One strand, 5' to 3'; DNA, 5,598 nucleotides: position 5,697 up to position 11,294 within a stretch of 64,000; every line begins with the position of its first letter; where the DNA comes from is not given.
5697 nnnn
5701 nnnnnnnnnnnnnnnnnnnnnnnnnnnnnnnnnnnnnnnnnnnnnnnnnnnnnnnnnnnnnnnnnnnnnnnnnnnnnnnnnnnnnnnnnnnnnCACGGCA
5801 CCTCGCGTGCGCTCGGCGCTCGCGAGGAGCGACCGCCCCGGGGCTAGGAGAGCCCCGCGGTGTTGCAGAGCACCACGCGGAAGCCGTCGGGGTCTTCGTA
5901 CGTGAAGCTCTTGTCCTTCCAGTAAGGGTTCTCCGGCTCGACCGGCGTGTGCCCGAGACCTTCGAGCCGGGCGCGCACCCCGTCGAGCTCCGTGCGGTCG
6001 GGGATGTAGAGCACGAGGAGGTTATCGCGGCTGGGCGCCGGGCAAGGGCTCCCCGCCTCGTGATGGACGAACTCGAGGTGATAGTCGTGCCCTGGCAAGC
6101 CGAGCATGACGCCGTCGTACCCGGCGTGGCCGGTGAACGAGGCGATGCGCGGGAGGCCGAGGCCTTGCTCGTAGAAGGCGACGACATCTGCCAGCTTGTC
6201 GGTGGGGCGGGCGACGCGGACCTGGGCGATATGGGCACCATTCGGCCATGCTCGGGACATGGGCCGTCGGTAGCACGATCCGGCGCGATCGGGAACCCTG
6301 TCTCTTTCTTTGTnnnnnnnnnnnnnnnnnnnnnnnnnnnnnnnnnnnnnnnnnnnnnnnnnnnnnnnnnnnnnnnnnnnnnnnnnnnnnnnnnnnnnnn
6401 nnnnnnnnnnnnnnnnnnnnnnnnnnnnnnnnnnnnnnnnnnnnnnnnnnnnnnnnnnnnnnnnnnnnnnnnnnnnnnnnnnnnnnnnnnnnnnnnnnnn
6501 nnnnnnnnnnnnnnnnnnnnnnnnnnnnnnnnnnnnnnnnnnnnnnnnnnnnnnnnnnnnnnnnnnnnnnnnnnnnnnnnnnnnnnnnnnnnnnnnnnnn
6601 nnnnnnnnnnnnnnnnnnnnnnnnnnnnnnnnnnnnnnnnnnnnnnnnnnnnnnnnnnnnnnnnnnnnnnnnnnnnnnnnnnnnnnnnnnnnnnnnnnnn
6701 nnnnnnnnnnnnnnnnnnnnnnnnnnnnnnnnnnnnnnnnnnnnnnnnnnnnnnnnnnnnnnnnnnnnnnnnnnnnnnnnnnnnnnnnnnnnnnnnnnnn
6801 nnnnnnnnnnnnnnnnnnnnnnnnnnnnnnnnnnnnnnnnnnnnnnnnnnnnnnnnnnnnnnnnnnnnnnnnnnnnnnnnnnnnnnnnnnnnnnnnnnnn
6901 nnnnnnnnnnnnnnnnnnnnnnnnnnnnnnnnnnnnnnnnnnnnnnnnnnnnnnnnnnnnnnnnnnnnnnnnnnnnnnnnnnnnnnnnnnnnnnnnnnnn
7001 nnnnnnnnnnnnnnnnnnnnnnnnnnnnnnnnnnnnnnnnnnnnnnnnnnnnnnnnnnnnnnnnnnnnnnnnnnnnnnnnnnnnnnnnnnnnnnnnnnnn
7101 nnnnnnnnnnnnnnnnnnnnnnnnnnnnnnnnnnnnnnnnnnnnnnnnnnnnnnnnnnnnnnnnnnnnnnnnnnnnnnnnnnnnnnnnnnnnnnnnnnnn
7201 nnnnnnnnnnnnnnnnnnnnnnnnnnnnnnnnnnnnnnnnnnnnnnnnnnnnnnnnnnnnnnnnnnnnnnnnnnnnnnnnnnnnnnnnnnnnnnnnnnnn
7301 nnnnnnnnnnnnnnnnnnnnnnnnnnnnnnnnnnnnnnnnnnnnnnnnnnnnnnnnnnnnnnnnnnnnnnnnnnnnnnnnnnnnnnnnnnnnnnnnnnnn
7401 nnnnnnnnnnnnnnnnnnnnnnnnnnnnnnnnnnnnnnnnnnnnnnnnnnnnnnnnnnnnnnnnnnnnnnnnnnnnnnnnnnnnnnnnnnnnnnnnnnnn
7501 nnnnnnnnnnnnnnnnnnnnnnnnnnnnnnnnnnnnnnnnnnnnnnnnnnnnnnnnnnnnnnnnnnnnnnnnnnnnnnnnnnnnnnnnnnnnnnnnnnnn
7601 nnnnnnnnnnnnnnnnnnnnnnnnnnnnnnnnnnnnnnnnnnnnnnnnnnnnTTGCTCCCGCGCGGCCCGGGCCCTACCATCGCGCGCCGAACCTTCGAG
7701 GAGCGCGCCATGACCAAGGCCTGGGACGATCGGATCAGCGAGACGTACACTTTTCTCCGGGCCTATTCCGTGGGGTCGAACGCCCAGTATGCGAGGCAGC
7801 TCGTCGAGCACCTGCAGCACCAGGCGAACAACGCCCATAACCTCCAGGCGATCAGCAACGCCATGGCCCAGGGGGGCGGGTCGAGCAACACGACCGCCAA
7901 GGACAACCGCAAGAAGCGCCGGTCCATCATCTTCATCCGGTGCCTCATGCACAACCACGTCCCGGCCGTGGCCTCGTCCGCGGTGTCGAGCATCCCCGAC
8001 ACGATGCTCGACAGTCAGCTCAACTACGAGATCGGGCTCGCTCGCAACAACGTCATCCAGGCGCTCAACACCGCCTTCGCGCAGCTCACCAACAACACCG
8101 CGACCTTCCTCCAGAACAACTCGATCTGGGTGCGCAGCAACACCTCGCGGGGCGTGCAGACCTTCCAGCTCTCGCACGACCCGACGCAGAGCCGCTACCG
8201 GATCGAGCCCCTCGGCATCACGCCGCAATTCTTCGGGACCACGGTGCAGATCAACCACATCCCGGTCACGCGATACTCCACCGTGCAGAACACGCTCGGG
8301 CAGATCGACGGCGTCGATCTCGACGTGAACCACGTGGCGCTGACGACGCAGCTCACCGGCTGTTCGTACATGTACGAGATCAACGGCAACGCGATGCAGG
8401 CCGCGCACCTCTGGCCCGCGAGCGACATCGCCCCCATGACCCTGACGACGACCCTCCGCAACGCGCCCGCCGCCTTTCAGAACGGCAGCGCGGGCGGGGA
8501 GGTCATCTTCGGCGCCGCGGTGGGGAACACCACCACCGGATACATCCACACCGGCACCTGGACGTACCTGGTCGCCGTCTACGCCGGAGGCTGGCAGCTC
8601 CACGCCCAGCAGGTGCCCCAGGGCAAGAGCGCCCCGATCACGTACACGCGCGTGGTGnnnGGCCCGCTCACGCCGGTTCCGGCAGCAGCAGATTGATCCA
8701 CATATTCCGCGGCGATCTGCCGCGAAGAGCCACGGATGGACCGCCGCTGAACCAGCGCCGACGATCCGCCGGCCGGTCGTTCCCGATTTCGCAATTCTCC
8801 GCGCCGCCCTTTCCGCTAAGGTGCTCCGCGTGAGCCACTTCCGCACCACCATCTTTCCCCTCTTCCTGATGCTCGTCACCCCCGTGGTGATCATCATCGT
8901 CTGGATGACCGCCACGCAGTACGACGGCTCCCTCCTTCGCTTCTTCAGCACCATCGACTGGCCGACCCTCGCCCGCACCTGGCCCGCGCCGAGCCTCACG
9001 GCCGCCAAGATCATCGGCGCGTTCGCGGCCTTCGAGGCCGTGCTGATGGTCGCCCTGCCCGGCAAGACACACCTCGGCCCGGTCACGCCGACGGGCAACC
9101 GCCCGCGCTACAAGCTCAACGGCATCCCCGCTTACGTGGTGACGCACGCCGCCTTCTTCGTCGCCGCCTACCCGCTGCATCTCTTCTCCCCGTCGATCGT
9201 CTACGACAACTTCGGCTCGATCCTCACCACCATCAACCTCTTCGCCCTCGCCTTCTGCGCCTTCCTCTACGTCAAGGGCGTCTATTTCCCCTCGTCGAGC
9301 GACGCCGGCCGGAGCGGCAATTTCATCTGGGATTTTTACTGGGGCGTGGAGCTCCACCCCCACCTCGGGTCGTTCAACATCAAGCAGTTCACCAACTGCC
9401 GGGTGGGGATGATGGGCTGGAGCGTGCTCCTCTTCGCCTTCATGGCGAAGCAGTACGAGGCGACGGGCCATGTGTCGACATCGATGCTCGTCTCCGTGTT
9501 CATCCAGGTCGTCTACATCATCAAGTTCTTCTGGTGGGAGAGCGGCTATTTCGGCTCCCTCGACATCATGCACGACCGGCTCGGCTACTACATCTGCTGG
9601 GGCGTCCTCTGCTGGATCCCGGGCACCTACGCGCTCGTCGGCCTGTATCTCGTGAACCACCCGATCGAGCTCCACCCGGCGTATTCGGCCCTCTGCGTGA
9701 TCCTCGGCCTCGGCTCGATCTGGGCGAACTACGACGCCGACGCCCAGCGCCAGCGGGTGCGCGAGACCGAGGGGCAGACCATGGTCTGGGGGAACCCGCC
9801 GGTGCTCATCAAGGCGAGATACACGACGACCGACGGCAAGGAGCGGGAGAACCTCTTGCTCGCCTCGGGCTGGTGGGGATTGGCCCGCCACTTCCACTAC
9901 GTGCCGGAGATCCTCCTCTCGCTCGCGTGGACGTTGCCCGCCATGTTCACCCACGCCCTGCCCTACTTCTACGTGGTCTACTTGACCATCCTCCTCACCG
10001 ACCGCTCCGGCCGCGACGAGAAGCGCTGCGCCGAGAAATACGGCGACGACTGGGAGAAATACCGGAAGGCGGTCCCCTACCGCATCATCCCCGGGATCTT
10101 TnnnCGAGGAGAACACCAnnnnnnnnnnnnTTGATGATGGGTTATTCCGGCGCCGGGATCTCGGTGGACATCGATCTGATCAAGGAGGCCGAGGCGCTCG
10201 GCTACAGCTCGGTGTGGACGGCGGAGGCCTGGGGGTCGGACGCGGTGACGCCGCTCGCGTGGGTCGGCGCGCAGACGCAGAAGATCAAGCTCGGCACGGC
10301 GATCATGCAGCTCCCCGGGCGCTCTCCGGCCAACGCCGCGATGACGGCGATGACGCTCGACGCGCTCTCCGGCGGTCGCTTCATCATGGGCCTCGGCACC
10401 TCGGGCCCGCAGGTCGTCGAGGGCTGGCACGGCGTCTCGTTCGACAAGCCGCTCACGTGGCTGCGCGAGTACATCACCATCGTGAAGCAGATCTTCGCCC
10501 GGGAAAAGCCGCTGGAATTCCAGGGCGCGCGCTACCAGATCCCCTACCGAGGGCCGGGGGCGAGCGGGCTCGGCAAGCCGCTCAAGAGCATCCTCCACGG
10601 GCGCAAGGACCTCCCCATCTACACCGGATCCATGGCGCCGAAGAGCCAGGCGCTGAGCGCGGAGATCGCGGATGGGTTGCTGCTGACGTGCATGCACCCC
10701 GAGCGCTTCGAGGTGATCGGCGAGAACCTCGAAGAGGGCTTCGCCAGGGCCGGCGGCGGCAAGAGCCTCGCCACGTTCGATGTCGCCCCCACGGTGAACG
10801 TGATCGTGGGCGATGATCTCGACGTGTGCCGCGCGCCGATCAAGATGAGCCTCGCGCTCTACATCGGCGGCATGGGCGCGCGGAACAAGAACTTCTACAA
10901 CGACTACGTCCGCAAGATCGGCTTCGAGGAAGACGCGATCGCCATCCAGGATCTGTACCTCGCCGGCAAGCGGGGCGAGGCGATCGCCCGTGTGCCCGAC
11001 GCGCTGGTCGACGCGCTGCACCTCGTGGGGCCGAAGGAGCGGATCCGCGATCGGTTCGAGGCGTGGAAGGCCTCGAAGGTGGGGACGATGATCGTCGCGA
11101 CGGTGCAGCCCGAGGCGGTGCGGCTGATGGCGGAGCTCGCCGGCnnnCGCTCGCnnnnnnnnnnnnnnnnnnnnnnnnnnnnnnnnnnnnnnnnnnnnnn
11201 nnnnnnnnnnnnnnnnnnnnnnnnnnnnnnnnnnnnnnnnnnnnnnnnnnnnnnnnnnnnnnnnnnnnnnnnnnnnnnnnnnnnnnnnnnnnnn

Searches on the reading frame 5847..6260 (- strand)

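Call 17: search_protein_families(library=pfam, proteins=[window:5847-6260:-], max_evalue=0.001)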
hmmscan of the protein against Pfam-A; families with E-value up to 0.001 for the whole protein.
window:5847-6260:- (138 aa): 3 families
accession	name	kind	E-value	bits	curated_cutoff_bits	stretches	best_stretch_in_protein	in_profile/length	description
PF22658.2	YycE-like_N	-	7.8e-28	96.6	27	1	14-64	1-51/52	YycE-like N-terminal domain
PF22659.2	YycE-like_C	-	3.3e-25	88.3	27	1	79-133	1-55/55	YycE-like C-terminal domain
PF00903.31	Glyoxalase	-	7.8e-11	42.9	20.6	1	15-130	4-120/121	Glyoxalase/Bleomycin resistance protein/Dioxygenase superfamily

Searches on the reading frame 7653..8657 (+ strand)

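Call 17: search_protein_families(library=pfam, proteins=[window:7653-8657:+], max_evalue=0.001)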
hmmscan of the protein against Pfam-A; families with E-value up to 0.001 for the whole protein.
window:7653-8657:+ (335 aa): 0 families

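Call 20: search_protein_families(library=pfam, proteins=[window:7653-8657:+], max_evalue=0.1)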
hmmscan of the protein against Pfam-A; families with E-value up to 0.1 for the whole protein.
window:7653-8657:+ (335 aa): 1 family
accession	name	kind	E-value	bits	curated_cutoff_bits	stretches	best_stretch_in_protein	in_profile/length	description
PF17889.6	NLRC4_HD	-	0.0096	16.7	25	1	28-111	19-93/106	NLRC4 helical domain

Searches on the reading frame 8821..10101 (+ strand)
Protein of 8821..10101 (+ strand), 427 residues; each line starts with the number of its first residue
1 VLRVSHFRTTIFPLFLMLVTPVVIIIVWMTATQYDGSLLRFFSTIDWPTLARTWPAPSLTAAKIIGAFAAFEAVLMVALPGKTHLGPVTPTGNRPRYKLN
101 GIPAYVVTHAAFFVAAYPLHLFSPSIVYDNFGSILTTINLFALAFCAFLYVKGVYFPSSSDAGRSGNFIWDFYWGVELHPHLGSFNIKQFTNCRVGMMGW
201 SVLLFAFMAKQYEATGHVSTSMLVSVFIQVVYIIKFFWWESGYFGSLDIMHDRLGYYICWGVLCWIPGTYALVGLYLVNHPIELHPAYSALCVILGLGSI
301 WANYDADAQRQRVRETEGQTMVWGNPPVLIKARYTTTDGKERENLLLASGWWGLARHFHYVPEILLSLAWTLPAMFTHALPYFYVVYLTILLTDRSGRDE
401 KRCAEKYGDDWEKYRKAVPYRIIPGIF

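Call 12: search_protein_families(library=pfam, proteins=[window:8821-10101:+], max_evalue=0.001)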
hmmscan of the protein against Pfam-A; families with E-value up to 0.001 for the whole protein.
window:8821-10101:+ (427 aa): 1 family
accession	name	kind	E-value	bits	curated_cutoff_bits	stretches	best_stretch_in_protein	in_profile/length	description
PF01222.22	ERG4_ERG24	-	4.2e-84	283.2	27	1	20-427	28-432/432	Ergosterol biosynthesis ERG4/ERG24 family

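Call 13: search_protein_families(library=ncbifam, proteins=[window:8821-10101:+], max_evalue=0.00001)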
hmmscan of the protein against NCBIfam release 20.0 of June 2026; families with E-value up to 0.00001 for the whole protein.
window:8821-10101:+ (427 aa): 0 families

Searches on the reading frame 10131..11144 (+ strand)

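Call 12: search_protein_families(library=pfam, proteins=[window:10131-11144:+], max_evalue=0.001)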
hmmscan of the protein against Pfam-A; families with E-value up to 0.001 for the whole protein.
window:10131-11144:+ (338 aa): 1 family
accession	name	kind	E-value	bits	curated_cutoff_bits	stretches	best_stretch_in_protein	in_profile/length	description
PF00296.26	Bac_luciferase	-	3.5e-70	237.3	27.9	1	14-315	26-310/314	Luciferase-like monooxygenase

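Call 13: search_protein_families(library=ncbifam, proteins=[window:10131-11144:+], max_evalue=0.00001)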
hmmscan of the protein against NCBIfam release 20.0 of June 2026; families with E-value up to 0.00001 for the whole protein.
window:10131-11144:+ (338 aa): 20 families
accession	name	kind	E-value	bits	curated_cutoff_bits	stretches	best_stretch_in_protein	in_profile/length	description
TIGR03559.1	F420_Rv3520c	subfamily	1.4e-115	385.8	335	1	2-322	5-324/325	LLM class F420-dependent oxidoreductase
TIGR04024.1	F420_NP1902A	hypoth_equivalog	3.8e-57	193.5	345.4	1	15-314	19-301/330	TIGR04024 family LLM class F420-dependent oxidoreductase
TIGR03841.1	F420_Rv3093c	subfamily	4.3e-36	124.8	213.65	1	14-323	13-295/298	LLM class F420-dependent oxidoreductase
TIGR03564.1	F420_MSMEG_4879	subfamily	8.1e-34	117.4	234.25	1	15-244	3-218/265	TIGR03564 family F420-dependent LLM class oxidoreductase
TIGR03555.1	F420_mer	equivalog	1.2e-32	113.6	348.7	1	15-322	16-304/325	5,10-methylenetetrahydromethanopterin reductase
NF002619.0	PRK02271.1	equivalog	3.4e-31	108.8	276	1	15-324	18-307/329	5,10-methylenetetrahydromethanopterin reductase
TIGR03617.1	F420_MSMEG_2256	subfamily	5.8e-29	101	278.15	1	18-311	2-287/318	TIGR03617 family F420-dependent LLM class oxidoreductase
TIGR03620.1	F420_MSMEG_4141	subfamily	3e-17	62.9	219.8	1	14-119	21-120/280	TIGR03620 family F420-dependent LLM class oxidoreductase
TIGR03619.1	F420_Rv2161c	subfamily_domain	1.2e-16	61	166.9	1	36-209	44-207/247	TIGR03619 family F420-dependent LLM class oxidoreductase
TIGR03857.1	F420_MSMEG_2249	hypoth_equivalog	2.3e-16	59.9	218.4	1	13-226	16-216/329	TIGR03857 family LLM class F420-dependent oxidoreductase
TIGR03560.1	F420_Rv1855c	subfamily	8.7e-14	51.9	231.4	1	36-138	50-154/227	TIGR03560 family F420-dependent LLM class oxidoreductase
TIGR03571.1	lucif_BA3436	subfamily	8.4e-13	48.2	303.9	1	13-127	33-158/304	TIGR03571 family LLM class oxidoreductase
TIGR03621.1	F420_MSMEG_2516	subfamily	1.9e-12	47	213.15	1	15-191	18-181/295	TIGR03621 family F420-dependent LLM class oxidoreductase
TIGR04027.1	LLM_KPN_01858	hypoth_equivalog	4.8e-12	45.5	412.9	1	16-123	25-139/326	putative FMN-dependent luciferase-like monooxygenase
TIGR03842.1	F420_CPS_4043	hypoth_equivalog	5e-11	42.3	295.45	1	14-280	16-254/329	TIGR03842 family LLM class F420-dependent oxidoreductase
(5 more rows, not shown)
